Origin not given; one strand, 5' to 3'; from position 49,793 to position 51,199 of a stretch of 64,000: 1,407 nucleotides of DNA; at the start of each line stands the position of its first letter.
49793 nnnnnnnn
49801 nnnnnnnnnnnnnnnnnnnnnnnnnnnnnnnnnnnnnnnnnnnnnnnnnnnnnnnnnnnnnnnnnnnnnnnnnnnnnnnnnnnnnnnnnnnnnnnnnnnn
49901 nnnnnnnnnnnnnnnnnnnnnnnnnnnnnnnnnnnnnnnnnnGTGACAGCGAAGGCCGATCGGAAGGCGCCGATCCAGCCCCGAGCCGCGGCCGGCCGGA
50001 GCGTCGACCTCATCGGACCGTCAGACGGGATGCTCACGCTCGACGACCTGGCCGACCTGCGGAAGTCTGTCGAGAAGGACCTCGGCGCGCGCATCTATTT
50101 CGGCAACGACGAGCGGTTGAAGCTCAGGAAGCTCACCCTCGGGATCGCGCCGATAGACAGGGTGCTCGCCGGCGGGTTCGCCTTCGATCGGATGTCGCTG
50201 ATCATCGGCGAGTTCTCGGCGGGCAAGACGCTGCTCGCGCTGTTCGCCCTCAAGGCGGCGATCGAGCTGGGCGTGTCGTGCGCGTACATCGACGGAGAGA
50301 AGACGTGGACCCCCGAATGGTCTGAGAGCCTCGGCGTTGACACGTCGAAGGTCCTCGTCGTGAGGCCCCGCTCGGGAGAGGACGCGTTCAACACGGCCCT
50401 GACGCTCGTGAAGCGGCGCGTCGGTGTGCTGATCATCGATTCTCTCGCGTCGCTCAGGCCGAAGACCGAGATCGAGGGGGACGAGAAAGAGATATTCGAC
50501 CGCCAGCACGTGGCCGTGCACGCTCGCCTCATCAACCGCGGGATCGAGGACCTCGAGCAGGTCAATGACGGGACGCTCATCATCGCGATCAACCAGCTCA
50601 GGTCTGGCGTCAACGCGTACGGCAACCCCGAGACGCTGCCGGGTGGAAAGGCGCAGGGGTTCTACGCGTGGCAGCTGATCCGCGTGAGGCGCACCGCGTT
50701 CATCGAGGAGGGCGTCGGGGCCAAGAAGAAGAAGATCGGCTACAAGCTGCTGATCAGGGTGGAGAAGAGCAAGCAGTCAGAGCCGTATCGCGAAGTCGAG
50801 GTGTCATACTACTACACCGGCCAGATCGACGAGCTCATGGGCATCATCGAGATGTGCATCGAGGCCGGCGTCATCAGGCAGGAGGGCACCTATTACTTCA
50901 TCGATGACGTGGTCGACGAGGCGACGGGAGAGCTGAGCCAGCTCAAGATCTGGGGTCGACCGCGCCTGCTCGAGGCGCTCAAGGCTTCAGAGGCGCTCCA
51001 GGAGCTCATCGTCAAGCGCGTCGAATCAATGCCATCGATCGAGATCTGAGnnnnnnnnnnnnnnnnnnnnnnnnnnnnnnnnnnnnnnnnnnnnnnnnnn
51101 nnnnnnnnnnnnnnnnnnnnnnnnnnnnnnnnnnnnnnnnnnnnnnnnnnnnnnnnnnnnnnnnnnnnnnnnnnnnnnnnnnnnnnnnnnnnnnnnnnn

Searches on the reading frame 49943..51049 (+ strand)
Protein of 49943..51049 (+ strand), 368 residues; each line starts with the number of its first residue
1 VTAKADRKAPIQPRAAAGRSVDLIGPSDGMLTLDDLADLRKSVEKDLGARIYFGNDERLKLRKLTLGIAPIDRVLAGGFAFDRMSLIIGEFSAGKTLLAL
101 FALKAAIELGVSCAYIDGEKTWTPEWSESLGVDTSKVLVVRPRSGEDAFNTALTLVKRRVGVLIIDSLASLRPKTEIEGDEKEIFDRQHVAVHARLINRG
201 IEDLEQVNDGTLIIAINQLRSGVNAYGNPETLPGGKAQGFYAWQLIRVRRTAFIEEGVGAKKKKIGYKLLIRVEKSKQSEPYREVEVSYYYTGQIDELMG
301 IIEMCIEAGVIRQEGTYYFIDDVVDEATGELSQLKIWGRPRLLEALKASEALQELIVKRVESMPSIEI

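Call 11: search_protein_families(library=phrogs, proteins=[window:49943-51049:+], max_evalue=0.001)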
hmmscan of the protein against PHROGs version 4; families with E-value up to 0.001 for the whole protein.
window:49943-51049:+ (368 aa): 4 families
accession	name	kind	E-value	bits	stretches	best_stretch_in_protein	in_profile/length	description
phrog_97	-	other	1.9e-50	173.5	2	33-252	17-255/506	UvsX-like recombinase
phrog_8337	-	DNA, RNA and nucleotide metabolism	5.7e-19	69.6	1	44-241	27-232/273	DNA repair protein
phrog_9666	-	unknown function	2.6e-05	23.6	1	211-313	627-727/779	-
phrog_18112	-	other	3.4e-05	24.5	1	263-332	58-127/207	recombinase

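Call 12: search_protein_families(library=pfam, proteins=[window:49943-51049:+], max_evalue=0.001)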
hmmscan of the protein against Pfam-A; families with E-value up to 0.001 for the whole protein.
window:49943-51049:+ (368 aa): 3 families
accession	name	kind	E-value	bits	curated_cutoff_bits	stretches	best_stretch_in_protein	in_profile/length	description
PF00154.27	RecA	-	3.1e-41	142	27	1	42-294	9-260/262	recA bacterial DNA recombination protein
PF08423.17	Rad51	-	3.4e-05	23.7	22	1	58-189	2-149/244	Rad51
PF06745.19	ATPase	-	3.6e-05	23.7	26.6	1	67-133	4-73/231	KaiC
